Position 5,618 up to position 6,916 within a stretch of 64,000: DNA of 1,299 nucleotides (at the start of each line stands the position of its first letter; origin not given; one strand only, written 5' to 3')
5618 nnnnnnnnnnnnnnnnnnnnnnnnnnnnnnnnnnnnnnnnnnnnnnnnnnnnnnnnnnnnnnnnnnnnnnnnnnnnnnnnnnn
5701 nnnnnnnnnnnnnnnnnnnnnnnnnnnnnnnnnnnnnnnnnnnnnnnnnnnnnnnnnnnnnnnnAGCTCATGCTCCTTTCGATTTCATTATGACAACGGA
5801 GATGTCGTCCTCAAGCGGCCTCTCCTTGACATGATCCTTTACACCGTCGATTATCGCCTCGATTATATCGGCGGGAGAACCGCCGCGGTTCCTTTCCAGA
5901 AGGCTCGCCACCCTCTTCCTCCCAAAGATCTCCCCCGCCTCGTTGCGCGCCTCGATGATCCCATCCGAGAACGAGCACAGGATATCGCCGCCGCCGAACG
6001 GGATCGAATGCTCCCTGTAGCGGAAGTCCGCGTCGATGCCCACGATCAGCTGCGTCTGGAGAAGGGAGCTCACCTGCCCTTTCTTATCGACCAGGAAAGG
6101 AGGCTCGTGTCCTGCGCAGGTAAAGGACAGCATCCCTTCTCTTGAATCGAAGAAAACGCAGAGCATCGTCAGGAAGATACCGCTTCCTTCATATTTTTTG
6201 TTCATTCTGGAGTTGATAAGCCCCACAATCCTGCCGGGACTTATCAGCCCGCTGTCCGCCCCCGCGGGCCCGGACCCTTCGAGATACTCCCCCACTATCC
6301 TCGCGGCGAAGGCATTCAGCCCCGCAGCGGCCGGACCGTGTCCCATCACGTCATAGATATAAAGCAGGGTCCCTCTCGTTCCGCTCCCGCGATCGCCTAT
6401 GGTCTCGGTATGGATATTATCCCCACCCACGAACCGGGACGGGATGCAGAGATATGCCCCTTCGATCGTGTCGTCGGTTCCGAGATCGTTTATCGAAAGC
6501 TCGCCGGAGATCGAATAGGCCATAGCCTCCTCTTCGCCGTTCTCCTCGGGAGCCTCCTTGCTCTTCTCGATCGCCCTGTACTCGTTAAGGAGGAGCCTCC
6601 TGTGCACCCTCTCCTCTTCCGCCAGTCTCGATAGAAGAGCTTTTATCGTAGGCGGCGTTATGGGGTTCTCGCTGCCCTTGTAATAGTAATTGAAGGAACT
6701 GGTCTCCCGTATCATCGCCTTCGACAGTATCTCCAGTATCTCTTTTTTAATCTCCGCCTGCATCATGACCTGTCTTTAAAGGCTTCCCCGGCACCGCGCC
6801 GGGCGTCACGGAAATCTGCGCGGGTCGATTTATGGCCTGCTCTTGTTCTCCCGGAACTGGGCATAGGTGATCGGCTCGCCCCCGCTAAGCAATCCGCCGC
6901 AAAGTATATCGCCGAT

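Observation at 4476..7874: PerR-led oxidative-stress operon with two unusual domain fusions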

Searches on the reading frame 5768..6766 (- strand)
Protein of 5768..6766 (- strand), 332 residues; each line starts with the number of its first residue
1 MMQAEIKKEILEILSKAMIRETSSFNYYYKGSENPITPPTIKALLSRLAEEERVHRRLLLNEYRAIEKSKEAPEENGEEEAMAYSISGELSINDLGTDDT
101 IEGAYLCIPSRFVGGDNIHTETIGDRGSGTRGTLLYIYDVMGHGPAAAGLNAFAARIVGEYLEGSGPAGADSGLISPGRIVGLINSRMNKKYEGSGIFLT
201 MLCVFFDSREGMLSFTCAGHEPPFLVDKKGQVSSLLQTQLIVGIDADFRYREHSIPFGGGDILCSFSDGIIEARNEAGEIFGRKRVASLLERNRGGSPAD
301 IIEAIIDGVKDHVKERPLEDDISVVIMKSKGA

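Call 3: search_protein_families(library=pfam, proteins=[window:5768-6766:-], max_evalue=0.1)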
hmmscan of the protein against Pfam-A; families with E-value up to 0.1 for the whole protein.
window:5768-6766:- (332 aa): 2 families
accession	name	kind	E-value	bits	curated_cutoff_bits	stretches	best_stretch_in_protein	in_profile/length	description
PF07228.17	SpoIIE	-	1.9e-40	139.3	25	1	131-328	3-190/192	Stage II sporulation protein E (SpoIIE)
PF02915.23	Rubrerythrin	-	1.8e-06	28.8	22.8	1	12-81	1-72/137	Rubrerythrin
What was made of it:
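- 5780..6469 (-): PPM/PP2C (SpoIIE-type) catalytic domain, residues about 100-329. It follows a linker whose residues 70-82 are modelled at pLDDT below 50. SpoIIE, 139 bits (call 3).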

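Call 4: search_protein_families(library=ncbifam, proteins=[window:5768-6766:-], max_evalue=0.1)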
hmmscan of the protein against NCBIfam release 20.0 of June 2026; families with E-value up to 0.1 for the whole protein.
window:5768-6766:- (332 aa): 3 families
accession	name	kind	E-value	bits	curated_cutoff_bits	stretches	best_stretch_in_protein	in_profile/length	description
TIGR02865.1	spore_II_E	equivalog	7.1e-10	37.6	490.8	1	136-328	584-762/764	stage II sporulation protein E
NF045505.1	RR_RssB_Pseudo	equivalog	3.2e-07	29.7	700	1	99-293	175-358/394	two-component system response regulator RssB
NF058679.1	EncB_fam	subfamily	0.024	14.6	90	1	7-82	18-92/117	encapsulin nanocompartment ferritin-likeEncB family encapsulin nanocompartment ferritin-like cargo protein cargo protein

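Call 7: find_homologous_proteins(query=window:5768-6766:-, max_evalue=0.00001)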
Query window:5768-6766:- (332 aa): 102 proteins with E <= 0.00001 among 8000 candidates.
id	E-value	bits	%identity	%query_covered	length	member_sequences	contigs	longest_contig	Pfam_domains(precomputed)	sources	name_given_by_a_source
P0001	3.4e-215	731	100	100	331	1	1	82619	PF02915.24,PF07228.18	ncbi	-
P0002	4.8e-111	389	53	98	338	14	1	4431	PF07228.18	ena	-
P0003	1.4e-108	381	51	99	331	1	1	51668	PF07228.18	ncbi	-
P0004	5.1e-108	379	51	99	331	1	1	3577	PF07228.18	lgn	-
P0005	1.9e-107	377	53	98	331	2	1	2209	PF07228.18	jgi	-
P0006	1.3e-106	375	52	98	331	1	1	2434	PF07228.18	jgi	jgi:serine phosphatase RsbU (regulator of sigma subunit)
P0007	2.3e-104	367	51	99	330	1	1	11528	PF07228.18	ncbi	-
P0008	6.1e-104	366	52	99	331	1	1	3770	PF07228.18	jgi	jgi:sigma-B regulation protein RsbU (phosphoserine phosphatase)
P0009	8.2e-104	365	51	98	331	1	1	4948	PF07228.18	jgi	jgi:hypothetical protein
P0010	3.0e-103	364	52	99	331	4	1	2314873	PF07228.18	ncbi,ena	-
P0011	3.7e-103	363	51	99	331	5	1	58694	PF07228.18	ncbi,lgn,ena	-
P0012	3.8e-103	363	49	98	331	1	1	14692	PF07228.18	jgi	jgi:serine phosphatase RsbU (regulator of sigma subunit)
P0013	5.7e-103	363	51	98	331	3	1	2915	PF07228.18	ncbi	-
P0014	1.8e-102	361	50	99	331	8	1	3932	PF07228.18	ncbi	-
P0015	1.9e-102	361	48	100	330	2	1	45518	PF07228.18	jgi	jgi:serine phosphatase RsbU (regulator of sigma subunit)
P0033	1.5e-98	348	49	99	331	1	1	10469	PF02915.24,PF07228.18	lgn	-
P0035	3.6e-98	347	48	98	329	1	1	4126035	PF07228.18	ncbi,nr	ncbi:MAG: SpoIIE family protein phosphatase [bacterium]|nr:MAG: SpoIIE family protein phosphatase [b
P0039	1.9e-96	341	45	98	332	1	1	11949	PF02915.24,PF07228.18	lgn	-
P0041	5.6e-96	340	48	98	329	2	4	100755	PF02915.24,PF07228.18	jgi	-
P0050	1.3e-94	335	45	100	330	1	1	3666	PF02915.24,PF07228.18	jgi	jgi:sigma-B regulation protein RsbU (phosphoserine phosphatase)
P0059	6.8e-93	330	48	100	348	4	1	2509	PF02915.24,PF07228.18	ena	-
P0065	1.3e-91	325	44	98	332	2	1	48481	PF02915.24,PF07228.18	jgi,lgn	jgi:serine phosphatase RsbU (regulator of sigma subunit)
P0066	1.3e-91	325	45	98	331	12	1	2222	PF02915.24,PF07228.18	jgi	-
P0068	2.4e-91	324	43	98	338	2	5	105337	PF02915.24,PF07228.18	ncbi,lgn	-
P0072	8.7e-90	319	43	97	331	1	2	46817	PF07228.18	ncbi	-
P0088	5.9e-65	238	36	99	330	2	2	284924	PF07228.18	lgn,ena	-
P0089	1.4e-64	237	45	80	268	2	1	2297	PF02915.24,PF07228.18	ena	-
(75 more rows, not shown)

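Call 9: find_encoding_contigs(protein=P0001, flank=6000, max_places=3)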
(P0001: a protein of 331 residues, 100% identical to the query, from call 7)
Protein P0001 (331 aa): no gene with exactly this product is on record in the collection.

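Call 10: find_encoding_contigs(protein=P0010, flank=6000, max_places=3)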
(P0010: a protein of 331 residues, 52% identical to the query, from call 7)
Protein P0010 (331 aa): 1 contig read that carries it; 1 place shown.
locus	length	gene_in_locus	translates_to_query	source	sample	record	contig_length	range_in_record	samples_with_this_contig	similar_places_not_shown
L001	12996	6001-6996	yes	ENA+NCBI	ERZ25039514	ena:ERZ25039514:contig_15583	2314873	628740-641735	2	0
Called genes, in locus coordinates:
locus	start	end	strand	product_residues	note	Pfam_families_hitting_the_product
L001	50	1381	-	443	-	PF00654:Voltage_CLC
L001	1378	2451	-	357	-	PF13439:Glyco_transf_4, PF13477:Glyco_trans_4_2, PF13579:Glyco_trans_4_4 (weak), PF00534:Glycos_transf_1, PF13692:Glyco_trans_1_4, PF13524:Glyco_trans_1_2 (weak)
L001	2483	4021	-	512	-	PF03806:ABG_transport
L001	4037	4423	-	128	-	PF01402:RHH_1 (faint), PF08753:NikR_C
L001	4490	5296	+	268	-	PF00730:HhH-GPD, PF00633:HHH (weak)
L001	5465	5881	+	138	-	PF01475:FUR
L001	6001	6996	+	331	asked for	PF07228:SpoIIE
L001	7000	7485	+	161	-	PF02915:Rubrerythrin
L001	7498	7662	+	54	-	PF00301:Rubredoxin, PF21349:RUBY_RBDX (faint)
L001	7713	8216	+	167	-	PF02915:Rubrerythrin (faint)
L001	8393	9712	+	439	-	-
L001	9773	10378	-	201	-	PF00160:Pro_isomerase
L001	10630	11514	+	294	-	PF02567:PhzC-PhzF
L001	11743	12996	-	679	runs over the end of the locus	PF25174:Beta-prop_THOC3 (faint), PF26550:Tricorn_2nd, PF00930:DPPIV_N (faint), PF26549:Tricorn_N, PF07676:PD40, PF26549:Tricorn_N, PF20434:BD-FAE, PF00326:Peptidase_S9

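Call 11: find_encoding_contigs(protein=P0035, flank=6000, max_places=3)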
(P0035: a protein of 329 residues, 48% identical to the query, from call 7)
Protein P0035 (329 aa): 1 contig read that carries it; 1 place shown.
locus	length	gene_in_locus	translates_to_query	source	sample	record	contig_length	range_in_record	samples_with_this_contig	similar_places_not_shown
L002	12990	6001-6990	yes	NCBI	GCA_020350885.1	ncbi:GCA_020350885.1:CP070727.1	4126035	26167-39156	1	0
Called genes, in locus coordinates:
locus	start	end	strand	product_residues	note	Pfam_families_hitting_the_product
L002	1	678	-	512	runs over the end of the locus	PF03806:ABG_transport, PF03553:Na_H_antiporter (weak), PF02667:SCFA_trans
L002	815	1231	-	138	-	PF01402:RHH_1, PF08753:NikR_C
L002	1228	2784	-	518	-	PF02361:CbiQ, PF00005:ABC_tran, PF02463:SMC_N, PF13304:AAA_21 (weak)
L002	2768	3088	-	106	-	PF13190:PDGLE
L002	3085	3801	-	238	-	PF01891:CbiM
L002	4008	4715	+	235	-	PF00730:HhH-GPD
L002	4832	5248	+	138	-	PF01475:FUR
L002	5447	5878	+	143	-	PF01613:Flavin_Reduct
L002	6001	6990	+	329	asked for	PF07228:SpoIIE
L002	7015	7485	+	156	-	PF02915:Rubrerythrin, PF09537:DUF2383 (faint), PF02915:Rubrerythrin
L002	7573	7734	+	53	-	PF00301:Rubredoxin, PF21349:RUBY_RBDX (faint)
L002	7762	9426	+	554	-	PF02366:PMT (weak), PF13231:PMT_2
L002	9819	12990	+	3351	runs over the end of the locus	PF13860:FlgD_ig (faint)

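Call 12: find_encoding_contigs(protein=P0088, flank=6000, max_places=2)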
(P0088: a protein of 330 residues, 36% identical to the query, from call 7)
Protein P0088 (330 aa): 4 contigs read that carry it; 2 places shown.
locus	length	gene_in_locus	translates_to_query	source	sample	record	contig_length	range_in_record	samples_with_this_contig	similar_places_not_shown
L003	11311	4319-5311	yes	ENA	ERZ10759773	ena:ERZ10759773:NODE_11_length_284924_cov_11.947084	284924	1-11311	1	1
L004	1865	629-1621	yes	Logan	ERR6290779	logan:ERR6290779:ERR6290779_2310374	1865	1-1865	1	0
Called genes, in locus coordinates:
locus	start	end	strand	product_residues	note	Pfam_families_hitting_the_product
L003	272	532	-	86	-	-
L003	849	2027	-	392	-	PF00144:Beta-lactamase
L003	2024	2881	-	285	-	PF02517:Rce1-like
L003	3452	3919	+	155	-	PF00254:FKBP_C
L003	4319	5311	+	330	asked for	PF07228:SpoIIE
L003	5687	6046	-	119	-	-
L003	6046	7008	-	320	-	-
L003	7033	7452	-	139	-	-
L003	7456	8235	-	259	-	PF00528:BPD_transp_1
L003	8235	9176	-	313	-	PF00528:BPD_transp_1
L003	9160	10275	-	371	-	PF14520:HHH_5 (faint), PF00633:HHH (weak), PF12836:HHH_3, PF00753:Lactamase_B, PF12706:Lactamase_B_2 (weak)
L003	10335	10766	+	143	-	PF21785:Bflower_2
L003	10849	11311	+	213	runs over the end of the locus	PF01726:LexA_DNA_bind, PF00717:Peptidase_S24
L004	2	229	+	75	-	?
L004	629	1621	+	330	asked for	PF07228:SpoIIE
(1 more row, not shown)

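Call 13: find_encoding_contigs(protein=P0068, flank=6000, max_places=2)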
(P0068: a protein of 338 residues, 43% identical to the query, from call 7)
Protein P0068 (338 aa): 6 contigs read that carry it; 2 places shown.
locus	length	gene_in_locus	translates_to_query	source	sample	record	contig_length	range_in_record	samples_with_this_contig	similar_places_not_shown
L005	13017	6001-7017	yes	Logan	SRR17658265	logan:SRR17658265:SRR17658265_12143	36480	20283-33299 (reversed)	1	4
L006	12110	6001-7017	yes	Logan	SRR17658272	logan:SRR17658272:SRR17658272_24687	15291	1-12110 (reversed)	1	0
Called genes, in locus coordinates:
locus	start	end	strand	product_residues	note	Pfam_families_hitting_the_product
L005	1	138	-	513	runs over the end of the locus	PF03806:ABG_transport, PF03553:Na_H_antiporter (weak), PF02667:SCFA_trans (weak)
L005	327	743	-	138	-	PF01402:RHH_1, PF08753:NikR_C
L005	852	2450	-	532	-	PF02361:CbiQ, PF00005:ABC_tran, PF13175:AAA_15 (faint), PF02463:SMC_N, PF13304:AAA_21 (weak)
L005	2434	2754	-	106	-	PF13190:PDGLE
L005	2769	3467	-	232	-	PF01891:CbiM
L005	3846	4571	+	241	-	PF00730:HhH-GPD, PF00633:HHH (weak)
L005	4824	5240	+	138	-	PF01475:FUR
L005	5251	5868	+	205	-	PF21349:RUBY_RBDX, PF01613:Flavin_Reduct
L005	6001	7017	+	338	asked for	PF02915:Rubrerythrin (weak), PF07228:SpoIIE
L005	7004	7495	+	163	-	PF02915:Rubrerythrin, PF09537:DUF2383 (faint)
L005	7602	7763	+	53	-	PF00301:Rubredoxin, PF21349:RUBY_RBDX (faint)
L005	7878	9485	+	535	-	PF02366:PMT (weak), PF13231:PMT_2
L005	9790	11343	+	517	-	PF00672:HAMP, PF07228:SpoIIE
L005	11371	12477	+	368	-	PF13581:HATPase_c_2, PF01740:STAS, PF13466:STAS_2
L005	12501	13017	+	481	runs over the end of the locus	PF13492:GAF_3 (weak), PF00512:HisKA, PF02518:HATPase_c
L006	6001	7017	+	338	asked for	PF02915:Rubrerythrin (weak), PF07228:SpoIIE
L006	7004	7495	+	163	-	PF02915:Rubrerythrin, PF09537:DUF2383 (faint)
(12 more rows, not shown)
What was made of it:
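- NikR and metal-transporter genes are syntenic in relatives (calls 10, 11, 13).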

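Call 14: find_encoding_contigs(protein=P0072, flank=6000, max_places=2)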
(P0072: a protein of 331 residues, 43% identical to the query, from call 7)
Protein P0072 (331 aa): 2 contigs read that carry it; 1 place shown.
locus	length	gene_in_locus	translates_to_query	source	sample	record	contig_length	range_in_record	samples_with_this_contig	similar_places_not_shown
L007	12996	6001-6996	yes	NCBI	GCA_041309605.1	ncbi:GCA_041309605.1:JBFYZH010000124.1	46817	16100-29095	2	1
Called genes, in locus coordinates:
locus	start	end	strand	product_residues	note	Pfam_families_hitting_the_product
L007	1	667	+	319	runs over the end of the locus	PF01370:Epimerase, PF08338:DUF1731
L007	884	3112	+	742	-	PF13860:FlgD_ig, PF18962:Por_Secre_tail (weak)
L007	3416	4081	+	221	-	PF13441:Gly-zipper_YMGG, PF05433:Rick_17kDa_Anti (weak), PF13488:Gly-zipper_Omp, PF00691:OmpA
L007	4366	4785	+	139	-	PF01475:FUR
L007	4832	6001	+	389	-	PF00753:Lactamase_B, PF19583:ODP, PF00258:Flavodoxin_1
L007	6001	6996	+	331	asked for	PF07228:SpoIIE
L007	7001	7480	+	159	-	PF02915:Rubrerythrin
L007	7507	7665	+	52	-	PF00301:Rubredoxin, PF21349:RUBY_RBDX (faint)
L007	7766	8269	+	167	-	PF02915:Rubrerythrin (faint)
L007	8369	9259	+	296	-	PF00037:Fer4, PF12837:Fer4_6, PF12838:Fer4_7 (faint), PF13237:Fer4_10, PF14697:Fer4_21 (weak), PF25160:LdpA_Fe-S-bd (faint), PF13187:Fer4_9 (weak), PF27217:AF_0155, +1 more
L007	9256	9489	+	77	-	PF01206:TusA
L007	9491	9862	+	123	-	PF13686:DrsE_2 (weak), PF02635:DsrE, PF13686:DrsE_2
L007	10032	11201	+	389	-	PF00266:Aminotran_5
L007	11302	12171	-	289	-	PF01978:TrmB, PF11495:TrmB_EBD_N (faint)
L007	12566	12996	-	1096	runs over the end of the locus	PF26549:Tricorn_N, PF26550:Tricorn_2nd (weak), PF07676:PD40 (weak), PF25174:Beta-prop_THOC3 (weak), PF26550:Tricorn_2nd, PF14684:Tricorn_C1, PF14685:PDZ_Tricorn, PF03572:Peptidase_S41, +6 more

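Call 26: predict_structure(alignment_id=A2)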
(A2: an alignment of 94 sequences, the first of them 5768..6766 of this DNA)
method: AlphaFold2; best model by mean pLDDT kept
length: 332 residues; sequences in the alignment: 94
mean_pLDDT: 82.4   pTM: 0.75
mean pLDDT of the five models: 82.4, 82.3, 82.1, 80.1, 79.9
residues with pLDDT >= 90: 135; 70-90: 138; 50-70: 41; < 50: 18
segments of 3 or more residues with pLDDT < 50: 70-82, 168-172
pLDDT, mean of each block of 10 residues (from residue 1): 67 82 91 89 86 79 67 38 59 84 86 74 70 89 66 82 61 75 91 81 92 94 93 91 88 94 94 93 96 95 95 87 93 70
secondary structure, 60 per line:
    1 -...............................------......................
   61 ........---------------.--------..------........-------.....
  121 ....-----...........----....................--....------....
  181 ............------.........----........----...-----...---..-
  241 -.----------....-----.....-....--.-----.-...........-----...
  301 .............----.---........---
elements in order: H2-32 H39-68 E101-108 E116-124 E130-140 H145-164 H167-170 H177-192 E199-207 E212-219 E224-226 E232-234 E253-256 E262-266 H268-271 H282-292 H298-313 E322-329
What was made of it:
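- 5780..6469 (-): Linker residues 70-82 have pLDDT below 50 (call 26).
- On Partner-switching module (RsbU/RsbV/RsbW-like): In the AF2 monomer model residues 70-82 are non-helical with pLDDT below 50 (call 26).
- Closest known: Partner-switching PPM phosphatases with N-terminal sensor domains. Different: The stretch between the domains is not modelled as a coiled coil, and residues 70-82 have pLDDT below 50 (call 26).
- The region between the N-domain and the PP2C domain is not modelled as a helix, and its residues 70-82 have pLDDT below 50 (call 26).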

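Call 33: fold_search(model_id=the predicted structure, library=pdb)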
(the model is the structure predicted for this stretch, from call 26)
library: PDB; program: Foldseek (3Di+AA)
matches with E <= 10: 497; with E <= 0.001: 124
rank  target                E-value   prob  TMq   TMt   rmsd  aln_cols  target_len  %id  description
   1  6k4e_B                1.2e-13  1.00  0.58  0.77   2.4       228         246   23  SiaA-PP2C domain of Pseudomonas aeruginosa (released 2019-06-26)
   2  6k4e_A                6.1e-13  1.00  0.55  0.74   2.8       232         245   22  SiaA-PP2C domain of Pseudomonas aeruginosa (released 2019-06-26)
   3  3f7a_B                2.9e-12  1.00  0.52  0.46  17.8       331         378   20  Structure of Orthorhombic crystal form of Pseudomonas aeruginosa RssB (released 2009-11-24)
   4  5ucg_B                3.0e-12  1.00  0.53  0.52  20.5       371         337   16  Structure of the PP2C Phosphatase Domain and a Fragment of the Regulatory Domain of the Cell Fate Determinant SpoIIE f (released 2017-05-31)
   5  3f79_B                3.8e-12  1.00  0.49  0.68   4.6       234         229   21  Structure of pseudo-centered cell crystal form of the C-terminal phosphatase domain of P. aeruginosa RssB (released 2009-11-24)
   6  3f79_E                4.0e-12  1.00  0.50  0.68   4.3       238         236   21  Structure of pseudo-centered cell crystal form of the C-terminal phosphatase domain of P. aeruginosa RssB (released 2009-11-24)
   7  3f79_C                4.0e-12  1.00  0.52  0.72  10.1       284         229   18  Structure of pseudo-centered cell crystal form of the C-terminal phosphatase domain of P. aeruginosa RssB (released 2009-11-24)
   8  5ucg_A                5.1e-12  1.00  0.52  0.50  20.1       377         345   15  Structure of the PP2C Phosphatase Domain and a Fragment of the Regulatory Domain of the Cell Fate Determinant SpoIIE f (released 2017-05-31)
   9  3f79_F                7.2e-12  1.00  0.52  0.71   3.8       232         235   22  Structure of pseudo-centered cell crystal form of the C-terminal phosphatase domain of P. aeruginosa RssB (released 2009-11-24)
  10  3ke6_A                8.0e-12  1.00  0.50  0.47   9.4       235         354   20  The crystal structure of the RsbU and RsbW domains of Rv1364c from Mycobacterium tuberculosis (released 2010-11-10)
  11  3es2_A                1.1e-11  1.00  0.48  0.69   4.6       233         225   22  Structure of the C-terminal phosphatase domain of P. aeruginonsa RssB (released 2009-10-20)
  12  3f79_D                1.3e-11  1.00  0.49  0.69   4.8       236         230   22  Structure of pseudo-centered cell crystal form of the C-terminal phosphatase domain of P. aeruginosa RssB (released 2009-11-24)
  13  5ucg_D                1.3e-11  1.00  0.52  0.52  19.5       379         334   15  Structure of the PP2C Phosphatase Domain and a Fragment of the Regulatory Domain of the Cell Fate Determinant SpoIIE f (released 2017-05-31)
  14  5ucg_E                1.3e-11  1.00  0.52  0.51  20.7       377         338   17  Structure of the PP2C Phosphatase Domain and a Fragment of the Regulatory Domain of the Cell Fate Determinant SpoIIE f (released 2017-05-31)
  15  3eq2_A                1.8e-11  1.00  0.49  0.44  14.8       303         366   19  Structure of Hexagonal Crystal form of Pseudomonas aeruginosa RssB (released 2009-10-20)
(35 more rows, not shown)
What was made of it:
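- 5780..6469 (-): Foldseek nearest structures are SiaA, RssB, SpoIIE, the Rv1364c RsbU domain and RsbX (call 33).
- On PPM/PP2C phosphatase, SpoIIE/RsbU subclass: Foldseek: SiaA 6k4e E 1e-13, then RssB, SpoIIE, Rv1364c and RsbX (call 33).
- Closest known: Partner-switching PPM phosphatases with N-terminal sensor domains. Same: The catalytic domain is structurally closest to these (call 33).
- The fold is nearest SiaA, RssB, SpoIIE and RsbU-type phosphatases (call 33).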
